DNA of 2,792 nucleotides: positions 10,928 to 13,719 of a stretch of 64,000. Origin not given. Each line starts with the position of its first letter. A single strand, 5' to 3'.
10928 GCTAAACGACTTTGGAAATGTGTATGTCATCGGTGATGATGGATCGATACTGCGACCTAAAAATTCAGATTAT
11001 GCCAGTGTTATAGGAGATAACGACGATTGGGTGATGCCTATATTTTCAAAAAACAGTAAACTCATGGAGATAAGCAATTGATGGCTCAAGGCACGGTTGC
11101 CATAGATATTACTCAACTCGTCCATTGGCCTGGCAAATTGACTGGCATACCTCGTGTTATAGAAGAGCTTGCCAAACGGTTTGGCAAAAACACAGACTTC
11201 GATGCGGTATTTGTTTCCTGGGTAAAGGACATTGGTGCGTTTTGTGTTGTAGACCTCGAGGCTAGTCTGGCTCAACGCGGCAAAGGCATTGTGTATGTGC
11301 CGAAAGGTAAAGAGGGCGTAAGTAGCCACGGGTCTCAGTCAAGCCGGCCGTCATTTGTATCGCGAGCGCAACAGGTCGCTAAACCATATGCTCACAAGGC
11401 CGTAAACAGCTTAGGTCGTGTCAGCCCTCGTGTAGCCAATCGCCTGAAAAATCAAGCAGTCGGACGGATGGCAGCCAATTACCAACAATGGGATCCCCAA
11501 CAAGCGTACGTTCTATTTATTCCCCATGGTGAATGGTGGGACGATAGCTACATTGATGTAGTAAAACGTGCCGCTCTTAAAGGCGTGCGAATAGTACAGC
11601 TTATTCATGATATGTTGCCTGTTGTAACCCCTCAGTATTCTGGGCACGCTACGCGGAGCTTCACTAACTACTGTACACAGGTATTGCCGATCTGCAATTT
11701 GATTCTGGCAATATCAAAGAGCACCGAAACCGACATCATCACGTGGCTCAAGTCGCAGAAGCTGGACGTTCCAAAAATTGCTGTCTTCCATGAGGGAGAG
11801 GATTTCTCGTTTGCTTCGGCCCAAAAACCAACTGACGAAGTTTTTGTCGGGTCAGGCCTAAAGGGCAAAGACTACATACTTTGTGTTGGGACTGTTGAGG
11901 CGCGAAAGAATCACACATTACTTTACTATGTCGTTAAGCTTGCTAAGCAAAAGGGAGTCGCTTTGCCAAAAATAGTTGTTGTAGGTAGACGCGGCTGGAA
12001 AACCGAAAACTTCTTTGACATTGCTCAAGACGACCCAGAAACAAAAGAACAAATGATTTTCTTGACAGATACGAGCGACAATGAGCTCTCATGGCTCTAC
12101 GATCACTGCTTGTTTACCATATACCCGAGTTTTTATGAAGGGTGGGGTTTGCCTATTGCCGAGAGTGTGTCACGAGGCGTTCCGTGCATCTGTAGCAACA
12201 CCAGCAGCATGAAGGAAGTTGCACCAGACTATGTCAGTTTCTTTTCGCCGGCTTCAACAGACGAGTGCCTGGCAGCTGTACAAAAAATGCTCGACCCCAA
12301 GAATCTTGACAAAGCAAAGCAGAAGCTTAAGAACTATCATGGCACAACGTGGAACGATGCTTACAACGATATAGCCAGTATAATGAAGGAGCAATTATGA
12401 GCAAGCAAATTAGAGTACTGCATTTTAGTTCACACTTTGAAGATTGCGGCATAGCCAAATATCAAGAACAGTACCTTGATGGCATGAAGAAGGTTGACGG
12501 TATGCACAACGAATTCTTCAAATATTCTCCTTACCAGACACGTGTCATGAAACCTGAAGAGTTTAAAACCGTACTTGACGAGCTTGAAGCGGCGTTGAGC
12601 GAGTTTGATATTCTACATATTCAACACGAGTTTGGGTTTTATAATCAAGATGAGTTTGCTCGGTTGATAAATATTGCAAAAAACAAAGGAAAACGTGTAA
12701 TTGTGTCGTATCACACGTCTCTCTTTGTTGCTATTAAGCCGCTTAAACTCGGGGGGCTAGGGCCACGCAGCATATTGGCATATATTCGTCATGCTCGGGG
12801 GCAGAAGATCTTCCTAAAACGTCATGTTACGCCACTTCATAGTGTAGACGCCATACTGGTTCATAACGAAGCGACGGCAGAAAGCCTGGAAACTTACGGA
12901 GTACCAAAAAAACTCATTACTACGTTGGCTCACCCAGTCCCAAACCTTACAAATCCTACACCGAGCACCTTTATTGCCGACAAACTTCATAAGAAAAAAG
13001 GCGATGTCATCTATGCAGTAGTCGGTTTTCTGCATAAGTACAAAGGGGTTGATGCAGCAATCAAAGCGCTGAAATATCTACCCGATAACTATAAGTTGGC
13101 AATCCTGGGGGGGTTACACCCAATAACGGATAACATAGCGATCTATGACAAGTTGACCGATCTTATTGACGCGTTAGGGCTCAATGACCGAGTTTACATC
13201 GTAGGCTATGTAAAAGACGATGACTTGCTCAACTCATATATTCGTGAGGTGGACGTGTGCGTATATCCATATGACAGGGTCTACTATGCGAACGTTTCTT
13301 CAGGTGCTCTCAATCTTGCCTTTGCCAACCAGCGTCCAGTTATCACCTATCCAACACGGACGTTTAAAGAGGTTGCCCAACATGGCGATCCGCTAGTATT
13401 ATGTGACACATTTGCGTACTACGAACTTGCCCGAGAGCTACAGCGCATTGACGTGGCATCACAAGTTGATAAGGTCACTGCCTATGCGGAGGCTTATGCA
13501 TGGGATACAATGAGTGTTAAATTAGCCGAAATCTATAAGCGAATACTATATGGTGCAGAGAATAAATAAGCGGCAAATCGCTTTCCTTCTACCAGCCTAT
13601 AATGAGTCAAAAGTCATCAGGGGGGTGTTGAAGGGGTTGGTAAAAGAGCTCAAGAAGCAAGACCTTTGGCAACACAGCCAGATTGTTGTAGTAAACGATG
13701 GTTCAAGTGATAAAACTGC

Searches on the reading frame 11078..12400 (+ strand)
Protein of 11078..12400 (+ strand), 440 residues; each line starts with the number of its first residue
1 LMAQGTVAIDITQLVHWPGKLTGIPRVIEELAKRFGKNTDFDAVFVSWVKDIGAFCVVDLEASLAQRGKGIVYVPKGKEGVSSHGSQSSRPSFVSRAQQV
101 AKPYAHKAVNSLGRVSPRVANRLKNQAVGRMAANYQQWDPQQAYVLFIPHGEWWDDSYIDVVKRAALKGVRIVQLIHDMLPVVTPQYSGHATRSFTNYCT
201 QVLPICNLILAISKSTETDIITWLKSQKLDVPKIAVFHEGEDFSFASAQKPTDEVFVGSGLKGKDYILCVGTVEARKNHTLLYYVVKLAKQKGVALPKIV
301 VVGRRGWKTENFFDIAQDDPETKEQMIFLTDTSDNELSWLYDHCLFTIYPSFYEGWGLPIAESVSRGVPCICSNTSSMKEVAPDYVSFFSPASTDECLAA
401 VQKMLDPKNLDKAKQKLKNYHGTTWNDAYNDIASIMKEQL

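Call 107: search_protein_families(library=pfam, proteins=[window:11078-12400:+], max_evalue=0.00001)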
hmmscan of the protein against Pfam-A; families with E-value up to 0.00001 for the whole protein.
window:11078-12400:+ (440 aa): 2 families
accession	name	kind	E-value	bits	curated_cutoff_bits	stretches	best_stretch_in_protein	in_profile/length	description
PF00534.26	Glycos_transf_1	-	1.1e-18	67.7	26.4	1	262-412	13-160/172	Glycosyl transferases group 1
PF13692.12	Glyco_trans_1_4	-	7.9e-12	46.1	27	1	265-405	2-140/142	Glycosyl transferases group 1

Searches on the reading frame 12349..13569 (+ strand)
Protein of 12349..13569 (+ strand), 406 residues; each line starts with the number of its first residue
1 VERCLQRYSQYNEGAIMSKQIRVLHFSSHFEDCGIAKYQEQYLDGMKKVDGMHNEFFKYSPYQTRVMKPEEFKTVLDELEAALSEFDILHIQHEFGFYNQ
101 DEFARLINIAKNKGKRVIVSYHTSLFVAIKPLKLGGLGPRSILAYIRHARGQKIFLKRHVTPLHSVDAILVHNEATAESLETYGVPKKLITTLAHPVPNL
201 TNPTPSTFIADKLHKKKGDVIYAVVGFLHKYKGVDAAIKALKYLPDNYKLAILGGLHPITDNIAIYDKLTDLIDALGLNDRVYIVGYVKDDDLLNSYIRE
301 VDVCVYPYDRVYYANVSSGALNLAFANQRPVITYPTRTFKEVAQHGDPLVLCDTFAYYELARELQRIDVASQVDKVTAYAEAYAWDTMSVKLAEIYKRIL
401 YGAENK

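Call 107: search_protein_families(library=pfam, proteins=[window:12349-13569:+], max_evalue=0.00001)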
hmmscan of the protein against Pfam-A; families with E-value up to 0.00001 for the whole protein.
window:12349-13569:+ (406 aa): 3 families
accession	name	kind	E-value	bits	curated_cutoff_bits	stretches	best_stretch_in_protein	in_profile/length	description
PF00534.26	Glycos_transf_1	-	1.7e-14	54.1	26.4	1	209-366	5-154/172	Glycosyl transferases group 1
PF13692.12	Glyco_trans_1_4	-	1.3e-12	48.6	27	1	224-366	6-138/142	Glycosyl transferases group 1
PF13439.12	Glyco_transf_4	-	2.8e-07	31.1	28.5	1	78-196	67-165/170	Glycosyltransferase Family 4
